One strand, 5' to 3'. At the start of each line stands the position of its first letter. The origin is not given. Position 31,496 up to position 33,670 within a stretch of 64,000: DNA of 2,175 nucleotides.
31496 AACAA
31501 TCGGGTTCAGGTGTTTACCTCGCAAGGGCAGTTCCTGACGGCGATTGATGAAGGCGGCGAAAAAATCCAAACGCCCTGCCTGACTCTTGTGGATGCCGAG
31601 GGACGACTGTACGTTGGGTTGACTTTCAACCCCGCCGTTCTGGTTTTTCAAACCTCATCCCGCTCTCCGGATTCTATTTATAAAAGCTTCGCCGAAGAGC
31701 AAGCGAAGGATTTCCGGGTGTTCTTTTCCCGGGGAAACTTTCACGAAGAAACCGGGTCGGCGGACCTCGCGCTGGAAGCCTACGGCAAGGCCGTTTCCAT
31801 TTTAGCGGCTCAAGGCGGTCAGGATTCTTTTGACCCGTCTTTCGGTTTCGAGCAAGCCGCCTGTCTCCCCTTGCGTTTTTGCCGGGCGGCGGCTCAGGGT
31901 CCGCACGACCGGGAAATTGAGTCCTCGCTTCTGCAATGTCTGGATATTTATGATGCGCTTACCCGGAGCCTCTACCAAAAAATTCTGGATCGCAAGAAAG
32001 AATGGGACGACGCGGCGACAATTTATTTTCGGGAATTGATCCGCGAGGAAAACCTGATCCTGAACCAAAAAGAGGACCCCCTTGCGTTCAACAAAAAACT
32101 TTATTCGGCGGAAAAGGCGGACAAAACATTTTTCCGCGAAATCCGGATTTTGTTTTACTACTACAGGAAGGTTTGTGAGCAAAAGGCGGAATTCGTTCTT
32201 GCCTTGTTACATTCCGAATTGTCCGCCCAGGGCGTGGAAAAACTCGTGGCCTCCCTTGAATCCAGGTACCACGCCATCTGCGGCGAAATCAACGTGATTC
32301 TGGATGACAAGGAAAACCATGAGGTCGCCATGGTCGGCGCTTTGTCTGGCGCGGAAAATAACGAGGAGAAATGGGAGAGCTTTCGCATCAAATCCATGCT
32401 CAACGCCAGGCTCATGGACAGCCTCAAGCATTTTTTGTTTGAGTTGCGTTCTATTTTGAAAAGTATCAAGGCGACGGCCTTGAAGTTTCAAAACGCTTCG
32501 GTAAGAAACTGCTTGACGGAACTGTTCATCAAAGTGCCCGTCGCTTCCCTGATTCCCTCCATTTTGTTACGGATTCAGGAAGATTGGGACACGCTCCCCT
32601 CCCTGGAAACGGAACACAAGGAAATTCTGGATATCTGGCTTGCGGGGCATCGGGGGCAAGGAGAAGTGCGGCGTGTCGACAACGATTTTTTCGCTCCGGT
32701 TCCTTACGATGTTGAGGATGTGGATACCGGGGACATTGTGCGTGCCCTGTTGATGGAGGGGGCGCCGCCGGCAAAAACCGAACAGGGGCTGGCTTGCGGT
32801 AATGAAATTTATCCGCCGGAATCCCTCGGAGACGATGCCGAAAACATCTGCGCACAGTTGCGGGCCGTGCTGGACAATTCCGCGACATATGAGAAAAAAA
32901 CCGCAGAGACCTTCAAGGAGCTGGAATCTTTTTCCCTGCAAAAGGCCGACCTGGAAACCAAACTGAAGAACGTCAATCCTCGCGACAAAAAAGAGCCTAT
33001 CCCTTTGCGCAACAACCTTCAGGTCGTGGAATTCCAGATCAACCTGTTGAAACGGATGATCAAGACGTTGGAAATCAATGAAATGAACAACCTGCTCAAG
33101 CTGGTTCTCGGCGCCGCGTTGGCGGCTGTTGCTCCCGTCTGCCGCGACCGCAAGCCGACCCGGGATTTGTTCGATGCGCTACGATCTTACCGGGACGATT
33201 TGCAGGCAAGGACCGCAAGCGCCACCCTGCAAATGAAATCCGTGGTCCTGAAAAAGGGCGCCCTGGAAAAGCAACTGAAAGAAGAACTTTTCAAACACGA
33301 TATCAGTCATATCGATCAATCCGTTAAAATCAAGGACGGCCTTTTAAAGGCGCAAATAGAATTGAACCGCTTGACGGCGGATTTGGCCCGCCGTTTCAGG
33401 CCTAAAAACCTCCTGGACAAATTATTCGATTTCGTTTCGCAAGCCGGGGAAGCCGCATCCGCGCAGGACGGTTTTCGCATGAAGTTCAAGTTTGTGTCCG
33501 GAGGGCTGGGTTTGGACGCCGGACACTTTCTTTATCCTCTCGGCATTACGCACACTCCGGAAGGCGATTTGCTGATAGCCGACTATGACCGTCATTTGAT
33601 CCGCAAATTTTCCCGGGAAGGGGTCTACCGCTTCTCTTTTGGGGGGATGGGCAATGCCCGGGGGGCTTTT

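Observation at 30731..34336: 1201-aa cytoplasmic-looking protein with two NHL propellers bracketing a roughly 600-aa coiled-coil/helical core, at the end of the cluster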

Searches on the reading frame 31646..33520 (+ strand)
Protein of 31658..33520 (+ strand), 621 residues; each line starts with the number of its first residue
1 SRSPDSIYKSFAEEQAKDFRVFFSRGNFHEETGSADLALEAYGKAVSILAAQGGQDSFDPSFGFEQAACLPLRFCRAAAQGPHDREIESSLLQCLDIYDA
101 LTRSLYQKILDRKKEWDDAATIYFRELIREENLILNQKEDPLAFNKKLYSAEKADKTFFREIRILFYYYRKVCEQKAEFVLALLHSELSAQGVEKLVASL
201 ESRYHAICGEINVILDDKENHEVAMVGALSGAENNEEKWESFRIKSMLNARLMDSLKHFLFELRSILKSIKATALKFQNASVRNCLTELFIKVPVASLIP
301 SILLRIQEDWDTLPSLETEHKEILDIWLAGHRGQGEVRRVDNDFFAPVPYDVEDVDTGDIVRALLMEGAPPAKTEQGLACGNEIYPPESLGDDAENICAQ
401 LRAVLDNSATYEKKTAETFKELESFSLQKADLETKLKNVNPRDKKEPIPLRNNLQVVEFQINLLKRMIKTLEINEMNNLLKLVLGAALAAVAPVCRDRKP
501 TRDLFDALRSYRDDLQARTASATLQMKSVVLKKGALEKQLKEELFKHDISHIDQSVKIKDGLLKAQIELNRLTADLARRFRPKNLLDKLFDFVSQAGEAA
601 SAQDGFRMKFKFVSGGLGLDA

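Call 7: find_homologous_proteins(query=window:31658-33520:+, max_evalue=0.001)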
Query window:31658-33520:+ (621 aa): 3 proteins with E <= 0.001 among 8000 candidates.
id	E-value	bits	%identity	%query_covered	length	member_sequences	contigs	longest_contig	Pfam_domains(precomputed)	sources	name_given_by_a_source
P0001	3.6e-109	384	54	52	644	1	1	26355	PF23381.2,PF01436.28,PF25021.2,PF08450.19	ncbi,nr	ncbi:MAG: NHL repeat-containing protein, partial [Nitrospinota bacterium]|nr:NHL repeat-containing p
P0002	1.6e-83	300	33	85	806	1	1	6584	PF17170.11,PF01436.28,PF08450.19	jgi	jgi:hypothetical protein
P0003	9.4e-63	231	32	70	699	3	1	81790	PF17170.11,PF01436.28,PF08450.19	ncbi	-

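Call 10: find_encoding_contigs(protein=P0003, flank=10000, max_places=4)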
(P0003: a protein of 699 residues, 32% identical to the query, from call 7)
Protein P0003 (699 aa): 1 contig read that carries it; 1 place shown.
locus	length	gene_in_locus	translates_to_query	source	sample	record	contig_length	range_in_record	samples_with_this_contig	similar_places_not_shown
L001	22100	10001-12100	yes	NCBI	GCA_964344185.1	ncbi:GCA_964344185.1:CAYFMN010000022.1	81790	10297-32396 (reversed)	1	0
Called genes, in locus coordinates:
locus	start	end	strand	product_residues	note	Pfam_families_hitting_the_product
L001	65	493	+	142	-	PF22817:ApeP-like, PF07977:FabA, PF22818:ApeI-like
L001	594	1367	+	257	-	PF25084:LbH_EIF2B (faint), PF25087:GMPPB_C, PF00132:Hexapep, PF13720:Acetyltransf_11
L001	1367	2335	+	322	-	PF01408:GFO_IDH_MocA, PF22725:GFO_IDH_MocA_C3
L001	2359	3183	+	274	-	PF17930:LpxI_N, PF06230:LpxI_C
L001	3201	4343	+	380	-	PF02684:LpxB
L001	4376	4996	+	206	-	PF04028:DUF374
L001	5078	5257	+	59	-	-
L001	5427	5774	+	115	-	PF00543:P-II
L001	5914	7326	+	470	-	PF03951:Gln-synt_N, PF00120:Gln-synt_C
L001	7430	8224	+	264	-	PF02567:PhzC-PhzF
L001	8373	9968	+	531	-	PF08450:SGL (faint), PF25021:TEN_NHL (faint), PF17170:DUF5128 (faint), PF01436:NHL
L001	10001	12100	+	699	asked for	PF08450:SGL (faint), PF01436:NHL (faint), PF17170:DUF5128 (weak)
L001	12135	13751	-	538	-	-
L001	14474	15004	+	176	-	PF07603:Lcl_C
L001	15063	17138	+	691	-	PF02310:B12-binding, PF04055:Radical_SAM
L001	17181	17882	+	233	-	PF00005:ABC_tran, PF13304:AAA_21 (faint)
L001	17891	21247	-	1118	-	PF00176:SNF2-rel_dom, PF00270:DEAD (weak), PF04851:ResIII, PF00271:Helicase_C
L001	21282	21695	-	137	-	PF04828:GFA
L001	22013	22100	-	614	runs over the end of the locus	PF13576:Pentapeptide_3 (faint)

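Call 11: find_encoding_contigs(protein=P0001, flank=10000, max_places=4)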
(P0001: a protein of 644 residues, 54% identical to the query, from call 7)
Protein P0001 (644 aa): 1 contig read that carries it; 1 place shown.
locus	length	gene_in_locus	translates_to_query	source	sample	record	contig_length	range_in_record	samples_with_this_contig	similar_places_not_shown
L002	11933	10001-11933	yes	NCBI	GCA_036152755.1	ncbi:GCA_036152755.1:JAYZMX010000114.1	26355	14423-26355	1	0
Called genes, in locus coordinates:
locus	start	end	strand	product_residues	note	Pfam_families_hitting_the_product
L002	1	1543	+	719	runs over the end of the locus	PF14559:TPR_19 (faint), PF00534:Glycos_transf_1 (weak), PF13431:TPR_17 (faint), PF12895:ANAPC3 (faint), PF13428:TPR_14 (faint), PF00515:TPR_1 (faint)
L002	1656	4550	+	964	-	PF04055:Radical_SAM, PF00535:Glycos_transf_2, PF13641:Glyco_tranf_2_3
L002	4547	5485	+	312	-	PF00535:Glycos_transf_2, PF13641:Glyco_tranf_2_3, PF13632:Glyco_trans_2_3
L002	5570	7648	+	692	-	PF02310:B12-binding, PF04055:Radical_SAM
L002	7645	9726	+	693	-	PF02310:B12-binding, PF04055:Radical_SAM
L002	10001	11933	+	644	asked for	PF25021:TEN_NHL (faint), PF08450:SGL (faint), PF23381:Beta-prop_IFT122_1st (faint), PF01436:NHL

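Call 13: find_encoding_contigs(protein=P0002, flank=10000, max_places=4)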
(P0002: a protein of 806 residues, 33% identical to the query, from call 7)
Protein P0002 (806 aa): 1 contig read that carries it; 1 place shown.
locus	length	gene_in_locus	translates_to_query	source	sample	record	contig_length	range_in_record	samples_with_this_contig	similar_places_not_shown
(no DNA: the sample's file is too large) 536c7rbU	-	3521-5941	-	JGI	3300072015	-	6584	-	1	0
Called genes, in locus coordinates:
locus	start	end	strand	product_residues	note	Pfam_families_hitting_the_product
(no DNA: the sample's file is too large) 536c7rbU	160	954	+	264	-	PF02567:PhzC-PhzF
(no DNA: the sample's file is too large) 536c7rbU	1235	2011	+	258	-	PF13578:Methyltransf_24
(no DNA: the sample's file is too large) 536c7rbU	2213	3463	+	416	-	PF08450:SGL (weak), PF25021:TEN_NHL (faint), PF17170:DUF5128 (faint), PF01436:NHL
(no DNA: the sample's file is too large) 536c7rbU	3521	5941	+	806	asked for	PF08450:SGL (faint), PF01436:NHL (faint), PF17170:DUF5128 (weak)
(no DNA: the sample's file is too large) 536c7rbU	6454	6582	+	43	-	?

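Call 19: find_related_loci(query=A2, collection=genome_contigs, flank=10000)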
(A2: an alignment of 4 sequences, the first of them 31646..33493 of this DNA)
Query A2 (616 aa) in genome_contigs; peptide patterns used: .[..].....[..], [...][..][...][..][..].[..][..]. (x = any residue, [..] = any of these).
58 stretches matched a pattern; 5 encode a relative of the query (tblastn E <= 1e-3); 5 distinct loci.
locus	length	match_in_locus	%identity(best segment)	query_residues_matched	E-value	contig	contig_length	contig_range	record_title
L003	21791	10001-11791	32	1-595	2e-100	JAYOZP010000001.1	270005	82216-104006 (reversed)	MAG: Nitrospinales bacterium isolate 139561_S162_rosella_bins.tsv.096 NODE_12_length_270005_cov_7.181778, whole genome s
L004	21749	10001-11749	34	13-593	1e-100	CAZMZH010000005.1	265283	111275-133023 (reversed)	MAG TPA_asm: uncultured Nitrospinota bacterium isolate binchicken_co46_550 genome assembly, contig: NODE_37_length_26528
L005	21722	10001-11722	32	22-593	1e-97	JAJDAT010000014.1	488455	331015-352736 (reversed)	MAG: Nitrospinia bacterium isolate OFTM166 OFTM166_13, whole genome shotgun sequence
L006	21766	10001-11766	33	13-600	1e-83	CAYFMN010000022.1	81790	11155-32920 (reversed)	MAG TPA_asm: uncultured Nitrospinota bacterium isolate ERP019367_co1_96 genome assembly, contig: NODE_377_length_81790_c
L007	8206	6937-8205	29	20-440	2e-56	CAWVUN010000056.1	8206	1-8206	MAG TPA_asm: uncultured bacterium isolate ERR3589563_binner13_82 genome assembly, contig: ERZ7462600.8498, whole genome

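Call 26: search_protein_representatives(alignment_id=A2)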
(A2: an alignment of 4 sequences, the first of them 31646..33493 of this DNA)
Query: 4 sequences, 612 profile positions. Proteins with E-value up to 0.001 (for the whole library): 46; up to 1e-10: 39; up to 1e-30: 27. The best 46 are listed.
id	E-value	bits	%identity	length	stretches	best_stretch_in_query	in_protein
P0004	1.5e-225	766.7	-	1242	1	12-612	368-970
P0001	6.2e-180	616.1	-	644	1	1-335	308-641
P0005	6.4e-149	513.6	-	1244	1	1-612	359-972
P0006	4.0e-122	425.1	-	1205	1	3-601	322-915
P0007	6.4e-109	381.5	-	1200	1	4-593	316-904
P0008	7.7e-104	364.7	-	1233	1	1-611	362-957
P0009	1.8e-103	363.5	-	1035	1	67-599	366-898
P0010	1.1e-102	360.9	-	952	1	7-593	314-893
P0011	6.5e-102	358.4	-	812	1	1-598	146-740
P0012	5.8e-99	348.6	-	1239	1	1-592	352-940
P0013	1.3e-88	314.5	-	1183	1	1-592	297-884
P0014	2.1e-88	313.7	-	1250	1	12-604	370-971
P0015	6.6e-88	312.1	-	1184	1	63-595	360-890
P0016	2.3e-79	283.9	-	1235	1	10-592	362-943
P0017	1.4e-78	281.3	-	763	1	119-605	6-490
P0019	4.3e-73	263.2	-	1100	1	90-565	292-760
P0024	3.2e-61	224.0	-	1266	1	1-575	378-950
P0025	1.7e-59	218.3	-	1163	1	73-603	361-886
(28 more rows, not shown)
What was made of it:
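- Most are 1100-1266 aa with the core at the same position (call 26).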

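Call 31: find_homologous_proteins(query=A3, max_evalue=0.001)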
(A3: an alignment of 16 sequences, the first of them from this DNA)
Query A3 (16 sequences) (616 aa, profile of the alignment): 1 proteins with E <= 0.001 among 8000 candidates.
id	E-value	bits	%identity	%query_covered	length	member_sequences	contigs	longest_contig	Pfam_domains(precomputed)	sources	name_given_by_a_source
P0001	7.1e-99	350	54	54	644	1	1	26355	PF23381.2,PF01436.28,PF25021.2,PF08450.19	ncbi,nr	ncbi:MAG: NHL repeat-containing protein, partial [Nitrospinota bacterium]|nr:NHL repeat-containing p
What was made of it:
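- Tried and rejected: The 16-sequence core alignment returned only P0001, because the word filter saturated (call 31).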

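Call 34: find_encoding_contigs(protein=P0005, flank=10000, max_places=3)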
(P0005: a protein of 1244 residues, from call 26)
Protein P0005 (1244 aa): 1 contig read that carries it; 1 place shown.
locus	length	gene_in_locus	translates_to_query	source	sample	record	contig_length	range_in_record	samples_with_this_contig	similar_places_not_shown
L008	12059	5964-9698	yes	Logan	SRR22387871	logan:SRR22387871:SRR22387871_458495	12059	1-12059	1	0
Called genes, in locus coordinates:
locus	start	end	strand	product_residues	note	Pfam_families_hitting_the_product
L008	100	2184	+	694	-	PF02310:B12-binding, PF04055:Radical_SAM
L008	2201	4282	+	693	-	PF02310:B12-binding, PF04055:Radical_SAM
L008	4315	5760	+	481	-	PF04055:Radical_SAM (weak)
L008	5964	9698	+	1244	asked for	PF08450:SGL (faint), PF13449:Phytase-like (faint), PF25021:TEN_NHL (faint), PF17170:DUF5128 (faint), PF24684:Vgb_lyase (faint), PF01436:NHL, PF06739:SBBP (faint), PF01436:NHL (weak), +1 more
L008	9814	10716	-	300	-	PF01564:Spermine_synth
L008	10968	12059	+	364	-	?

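Call 35: find_encoding_contigs(protein=P0025, flank=10000, max_places=3)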
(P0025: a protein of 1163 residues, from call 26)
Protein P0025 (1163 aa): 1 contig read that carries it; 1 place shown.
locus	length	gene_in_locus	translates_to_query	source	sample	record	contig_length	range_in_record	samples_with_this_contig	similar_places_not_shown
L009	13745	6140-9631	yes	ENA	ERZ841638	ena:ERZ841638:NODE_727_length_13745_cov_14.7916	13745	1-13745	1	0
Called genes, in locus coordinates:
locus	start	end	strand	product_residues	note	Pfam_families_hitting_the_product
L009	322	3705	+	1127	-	PF23914:TPR_CcmH_CycH, PF00515:TPR_1 (faint), PF07719:TPR_2 (faint), PF13181:TPR_8 (faint), PF13428:TPR_14 (faint), PF00535:Glycos_transf_2, PF13641:Glyco_tranf_2_3, PF13632:Glyco_trans_2_3, +1 more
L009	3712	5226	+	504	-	PF02310:B12-binding, PF04055:Radical_SAM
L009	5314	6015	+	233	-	PF13578:Methyltransf_24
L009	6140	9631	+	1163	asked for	PF08450:SGL (faint), PF23381:Beta-prop_IFT122_1st (faint), PF25021:TEN_NHL (faint), PF01436:NHL, PF06739:SBBP (faint)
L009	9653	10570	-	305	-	PF01564:Spermine_synth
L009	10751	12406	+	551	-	PF01293:PEPCK_ATP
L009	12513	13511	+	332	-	PF04166:PdxA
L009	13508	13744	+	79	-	?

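Call 36: find_encoding_contigs(protein=P0006, flank=10000, max_places=3)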
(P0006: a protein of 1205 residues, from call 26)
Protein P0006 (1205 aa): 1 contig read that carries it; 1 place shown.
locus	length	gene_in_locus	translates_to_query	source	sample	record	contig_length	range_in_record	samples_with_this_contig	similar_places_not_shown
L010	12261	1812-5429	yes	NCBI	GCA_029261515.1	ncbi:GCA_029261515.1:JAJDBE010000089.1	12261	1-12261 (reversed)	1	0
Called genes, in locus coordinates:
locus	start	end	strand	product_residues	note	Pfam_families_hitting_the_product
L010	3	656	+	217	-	?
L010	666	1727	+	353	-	PF08003:Methyltransf_9 (weak)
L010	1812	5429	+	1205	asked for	PF08450:SGL (faint), PF23381:Beta-prop_IFT122_1st (faint), PF25021:TEN_NHL (faint), PF17170:DUF5128 (faint), PF01436:NHL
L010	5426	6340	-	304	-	PF01564:Spermine_synth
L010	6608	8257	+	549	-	PF01293:PEPCK_ATP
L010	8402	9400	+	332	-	PF04166:PdxA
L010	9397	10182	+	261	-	PF00398:RrnaAD, PF13649:Methyltransf_25 (faint)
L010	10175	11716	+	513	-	PF00590:TP_methylase, PF02310:B12-binding (faint), PF02602:HEM4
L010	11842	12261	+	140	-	?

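Call 37: find_encoding_contigs(protein=P0024, flank=10000, max_places=3)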
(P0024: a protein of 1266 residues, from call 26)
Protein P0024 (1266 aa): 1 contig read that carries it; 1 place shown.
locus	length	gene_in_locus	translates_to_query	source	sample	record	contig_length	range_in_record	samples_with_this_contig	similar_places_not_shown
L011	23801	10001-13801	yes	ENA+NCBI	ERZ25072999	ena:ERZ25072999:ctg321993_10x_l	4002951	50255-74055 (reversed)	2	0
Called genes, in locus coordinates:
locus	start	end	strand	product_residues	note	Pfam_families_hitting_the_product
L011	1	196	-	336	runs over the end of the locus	PF12706:Lactamase_B_2 (faint)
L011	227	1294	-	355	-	PF03462:PCRF, PF00472:RF-1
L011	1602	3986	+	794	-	PF00515:TPR_1 (faint), PF21033:RMD1-3 (faint), PF07719:TPR_2 (faint), PF12895:ANAPC3 (faint), PF13181:TPR_8 (faint), PF13428:TPR_14 (faint), PF14559:TPR_19 (weak), PF13431:TPR_17 (weak), +2 more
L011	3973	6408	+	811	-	PF00534:Glycos_transf_1, PF13692:Glyco_trans_1_4 (weak), PF14559:TPR_19 (faint), PF12895:ANAPC3 (faint), PF13181:TPR_8 (faint), PF13424:TPR_12 (faint), PF13428:TPR_14 (faint), PF13174:TPR_6 (faint)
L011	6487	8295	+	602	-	PF02310:B12-binding, PF00515:TPR_1 (faint), PF07719:TPR_2 (faint), PF13181:TPR_8 (faint), PF04055:Radical_SAM, PF13428:TPR_14 (faint), PF14559:TPR_19 (faint)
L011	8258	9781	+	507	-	PF00535:Glycos_transf_2, PF10111:Glyco_tranf_2_2 (weak), PF13641:Glyco_tranf_2_3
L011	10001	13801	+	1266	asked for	PF08450:SGL (faint), PF17170:DUF5128 (faint), PF23381:Beta-prop_IFT122_1st (faint), PF25021:TEN_NHL (faint), PF01436:NHL, PF06739:SBBP (faint), PF01436:NHL (weak)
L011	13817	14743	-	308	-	PF01564:Spermine_synth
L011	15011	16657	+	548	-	PF01293:PEPCK_ATP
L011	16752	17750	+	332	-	PF04166:PdxA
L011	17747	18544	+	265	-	PF00398:RrnaAD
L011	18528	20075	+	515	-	PF00590:TP_methylase, PF02602:HEM4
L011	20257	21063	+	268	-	-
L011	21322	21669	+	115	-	PF13616:Rotamase_3, PF00639:Rotamase, PF13145:Rotamase_2 (weak)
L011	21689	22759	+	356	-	PF04055:Radical_SAM, PF19288:CofH_C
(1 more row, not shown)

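Call 38: find_encoding_contigs(protein=P0015, flank=10000, max_places=3)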
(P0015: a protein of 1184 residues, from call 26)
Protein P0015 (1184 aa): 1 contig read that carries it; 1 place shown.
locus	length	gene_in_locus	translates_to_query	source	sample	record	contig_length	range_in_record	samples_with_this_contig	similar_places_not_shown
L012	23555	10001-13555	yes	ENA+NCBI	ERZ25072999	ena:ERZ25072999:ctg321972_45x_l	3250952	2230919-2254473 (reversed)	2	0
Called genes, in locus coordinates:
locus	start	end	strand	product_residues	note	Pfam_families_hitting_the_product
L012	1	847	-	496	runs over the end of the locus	-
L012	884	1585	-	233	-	-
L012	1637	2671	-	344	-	PF12706:Lactamase_B_2 (weak)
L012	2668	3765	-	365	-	PF03462:PCRF, PF00472:RF-1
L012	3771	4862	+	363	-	PF13641:Glyco_tranf_2_3, PF00535:Glycos_transf_2, PF13632:Glyco_trans_2_3 (faint)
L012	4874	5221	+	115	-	-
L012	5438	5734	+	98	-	-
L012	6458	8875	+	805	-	PF13431:TPR_17 (faint), PF13432:TPR_16 (faint), PF07719:TPR_2 (faint), PF12895:ANAPC3 (weak), PF13181:TPR_8 (faint), PF13428:TPR_14 (faint), PF14559:TPR_19 (faint), PF21545:T7SS_EccA1_N (weak)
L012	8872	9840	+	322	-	PF13641:Glyco_tranf_2_3, PF00535:Glycos_transf_2, PF13632:Glyco_trans_2_3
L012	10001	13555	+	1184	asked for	PF08450:SGL (weak), PF17170:DUF5128 (weak), PF23381:Beta-prop_IFT122_1st (faint), PF25021:TEN_NHL (faint), PF01436:NHL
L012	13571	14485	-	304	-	PF00891:Methyltransf_2 (faint), PF01564:Spermine_synth, PF13649:Methyltransf_25 (faint)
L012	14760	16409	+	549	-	PF01293:PEPCK_ATP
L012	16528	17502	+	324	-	PF04166:PdxA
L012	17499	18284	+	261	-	PF00398:RrnaAD, PF13649:Methyltransf_25 (weak)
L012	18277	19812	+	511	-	PF00590:TP_methylase, PF02602:HEM4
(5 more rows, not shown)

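Call 44: search_solved_structures(query=A3, max_evalue=10, show_alignments=0)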
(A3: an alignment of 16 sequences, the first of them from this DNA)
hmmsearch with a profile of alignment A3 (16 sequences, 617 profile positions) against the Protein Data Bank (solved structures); distinct sequences matched with E-value up to 10: 60.
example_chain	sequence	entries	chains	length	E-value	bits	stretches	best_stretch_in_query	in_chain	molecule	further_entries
9qhb_A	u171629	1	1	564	2.8e-12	49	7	7-52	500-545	Engineered tetratricopeptide repeat protein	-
7obi_A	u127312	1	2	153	1.5e-08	36.7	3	6-51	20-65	CTPR-rv4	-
8bu0_A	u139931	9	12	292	1.8e-08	36.5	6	7-52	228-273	Consensus tetratricopeptide repeat protein | Crystal structure of an 8-repeat consensus TPR superhelix with Zinc. | Monomer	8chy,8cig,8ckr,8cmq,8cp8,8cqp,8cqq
9qhc_A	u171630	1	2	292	2e-07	33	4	7-52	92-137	Engineered tetratricopeptide repeat protein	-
6b85_J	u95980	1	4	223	4.1e-06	28.6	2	8-51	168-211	TMHC4_R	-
9gzg_A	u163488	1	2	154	4.4e-05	25.2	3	7-52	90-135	Engineered CTPR protein with glutamic acids for conductivity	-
2fo7_A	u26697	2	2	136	6.3e-05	24.7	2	7-52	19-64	SYNTHETIC CONSENSUS TPR PROTEIN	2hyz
8ch0_A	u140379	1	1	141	7.5e-05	24.5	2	7-52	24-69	Consensus tetratricopeptide repeat protein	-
8far_A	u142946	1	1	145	7.8e-05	24.4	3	7-51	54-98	I432-1-CC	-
8cus_A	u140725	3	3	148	8.7e-05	24.3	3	10-52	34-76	I432-1(NaCl) Chain A | I432-1(Imd) Chain A | I432-1-X3 Chain A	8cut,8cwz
8fwd_1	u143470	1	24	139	0.00017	23.3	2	10-52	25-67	O43-rpxdoc-EK1_B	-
1na0_A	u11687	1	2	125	0.00026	22.7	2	7-51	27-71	designed protein CTPR3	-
3kd7_A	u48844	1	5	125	0.00054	21.6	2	11-52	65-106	CTPR390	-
2wqh_A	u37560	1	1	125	0.00057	21.6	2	11-57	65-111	CTPR3Y3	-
7y4i_A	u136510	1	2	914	0.00085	21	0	10-51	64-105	Probable UDP-N-acetylglucosamine--peptide N-acetylglucosaminyltransferase SPINDLY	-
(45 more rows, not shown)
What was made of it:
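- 31664..31906 (+): TPR-like helical hairpins and linker (aa 312-392). A profile of the family's middle region matches consensus TPR proteins at profile positions 7-52 (E = 2.8e-12; call 44).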
